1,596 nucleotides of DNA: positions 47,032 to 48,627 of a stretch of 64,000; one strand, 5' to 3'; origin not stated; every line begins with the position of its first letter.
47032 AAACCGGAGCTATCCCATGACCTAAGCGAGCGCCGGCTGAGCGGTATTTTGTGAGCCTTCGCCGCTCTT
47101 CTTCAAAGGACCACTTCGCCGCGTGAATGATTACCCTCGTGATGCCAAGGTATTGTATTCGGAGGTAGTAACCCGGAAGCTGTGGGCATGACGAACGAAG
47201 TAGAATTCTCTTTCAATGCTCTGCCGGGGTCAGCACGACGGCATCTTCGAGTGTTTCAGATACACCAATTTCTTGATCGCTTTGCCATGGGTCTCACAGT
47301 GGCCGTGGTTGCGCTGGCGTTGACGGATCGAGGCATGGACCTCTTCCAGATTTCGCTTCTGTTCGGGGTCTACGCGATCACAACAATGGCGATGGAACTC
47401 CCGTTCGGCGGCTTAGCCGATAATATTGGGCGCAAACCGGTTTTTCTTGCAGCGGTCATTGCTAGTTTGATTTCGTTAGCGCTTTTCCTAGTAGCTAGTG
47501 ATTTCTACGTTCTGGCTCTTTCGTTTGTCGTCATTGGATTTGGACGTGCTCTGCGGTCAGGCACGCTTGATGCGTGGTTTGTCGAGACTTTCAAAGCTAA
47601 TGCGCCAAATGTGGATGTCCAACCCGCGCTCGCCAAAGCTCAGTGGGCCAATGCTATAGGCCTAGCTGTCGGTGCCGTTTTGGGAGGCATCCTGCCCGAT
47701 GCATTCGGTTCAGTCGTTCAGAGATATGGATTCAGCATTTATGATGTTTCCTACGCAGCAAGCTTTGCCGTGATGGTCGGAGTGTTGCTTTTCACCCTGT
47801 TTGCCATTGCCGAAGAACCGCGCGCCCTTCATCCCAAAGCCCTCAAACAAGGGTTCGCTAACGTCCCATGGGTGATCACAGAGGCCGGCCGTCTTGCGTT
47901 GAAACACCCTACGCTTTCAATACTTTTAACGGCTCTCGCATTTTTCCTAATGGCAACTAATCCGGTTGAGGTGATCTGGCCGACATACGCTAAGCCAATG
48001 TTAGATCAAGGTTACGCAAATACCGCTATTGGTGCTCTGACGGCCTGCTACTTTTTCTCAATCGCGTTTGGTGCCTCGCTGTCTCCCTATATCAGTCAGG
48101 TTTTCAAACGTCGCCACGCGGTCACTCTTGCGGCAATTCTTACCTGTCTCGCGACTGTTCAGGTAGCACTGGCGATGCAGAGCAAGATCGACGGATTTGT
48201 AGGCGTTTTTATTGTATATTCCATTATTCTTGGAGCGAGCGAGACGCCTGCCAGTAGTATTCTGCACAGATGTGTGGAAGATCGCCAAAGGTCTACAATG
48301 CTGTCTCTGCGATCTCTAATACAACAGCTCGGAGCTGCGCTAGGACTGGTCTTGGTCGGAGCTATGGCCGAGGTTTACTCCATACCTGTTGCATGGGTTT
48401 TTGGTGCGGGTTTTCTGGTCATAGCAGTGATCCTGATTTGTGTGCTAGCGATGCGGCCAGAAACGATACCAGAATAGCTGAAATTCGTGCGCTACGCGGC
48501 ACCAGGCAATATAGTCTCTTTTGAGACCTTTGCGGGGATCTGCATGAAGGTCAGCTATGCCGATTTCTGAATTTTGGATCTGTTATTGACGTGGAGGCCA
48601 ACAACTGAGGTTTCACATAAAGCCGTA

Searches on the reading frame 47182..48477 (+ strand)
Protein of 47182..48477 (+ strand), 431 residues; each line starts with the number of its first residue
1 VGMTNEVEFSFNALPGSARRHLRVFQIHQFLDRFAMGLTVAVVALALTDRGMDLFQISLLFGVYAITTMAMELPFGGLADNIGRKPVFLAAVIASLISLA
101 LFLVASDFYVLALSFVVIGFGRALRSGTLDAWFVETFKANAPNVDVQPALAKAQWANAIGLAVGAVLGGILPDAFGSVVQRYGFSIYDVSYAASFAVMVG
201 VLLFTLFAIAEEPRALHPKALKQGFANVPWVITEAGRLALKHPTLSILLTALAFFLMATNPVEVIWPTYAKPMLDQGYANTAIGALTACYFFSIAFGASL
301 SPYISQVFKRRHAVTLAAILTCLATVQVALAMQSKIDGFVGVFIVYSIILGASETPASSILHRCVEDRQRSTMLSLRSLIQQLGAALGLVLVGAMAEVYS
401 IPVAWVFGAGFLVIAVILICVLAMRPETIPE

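Call 27: search_protein_families(library=ncbifam, proteins=[window:47182-48477:+], max_evalue=0.001)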
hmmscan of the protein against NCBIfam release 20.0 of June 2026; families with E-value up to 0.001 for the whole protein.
window:47182-48477:+ (431 aa): 13 families
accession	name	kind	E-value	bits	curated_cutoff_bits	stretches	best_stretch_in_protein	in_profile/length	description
TIGR00880.1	2_A_01_02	superfamily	2.7e-16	60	131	2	59-199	2-135/141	multidrug resistance protein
NF040872.1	MFS_HP1165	exception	1.1e-10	41.1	700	1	25-172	8-153/385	HP1165 family MFS efflux transporter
TIGR00900.1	2A0121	subfamily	1.3e-08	34.6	319.6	1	26-398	5-362/364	H+ Antiporter protein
TIGR00881.1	2A0104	subfamily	7.4e-08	31.8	407.75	1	277-427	26-174/379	phosphoglycerate transporter protein PgtP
NF000089.1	qac_MFS_AB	exception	4.3e-07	29.1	900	1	34-176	31-172/514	QacA/B family quaternary ammonium compound efflux MFS transporter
NF053757.1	BclibactTpBcbE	equivalog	2.7e-06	26.5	600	1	52-427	34-392/394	bacillibactin exporter BcbE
NF038246.1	bile_salt_MFS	equivalog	2.9e-06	26.4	400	1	250-423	234-404/408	conjugated bile salt MFS transporter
TIGR00895.1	2A0115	subfamily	9.6e-06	24.7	418.55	1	246-422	15-192/398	aromatic acid/H+ symport family MFS transporter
NF000043.1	tet_MFS_P_a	exception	2e-05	23.6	750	1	52-171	39-154/420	tetracycline efflux MFS transporter TetA(P)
TIGR00792.1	gph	subfamily_domain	2.8e-05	23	231.35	0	156-398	144-380/437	glycoside-pentoside-hexuronide (GPH):cation symporter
NF012174.0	tet_MFS_A_B_C_D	equivalog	6.2e-05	22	475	1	24-418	6-381/382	Tet(A)/Tet(B)/Tet(C) family tetracycline efflux MFS transporter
NF000049.1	tet_MFS_40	exception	0.00013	21.3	800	0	24-422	11-401/406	tetracycline efflux MFS transporter Tet(40)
NF008654.0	PRK11652.1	equivalog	0.00069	18.6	479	1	56-123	45-112/397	multidrug efflux MFS transporter EmrD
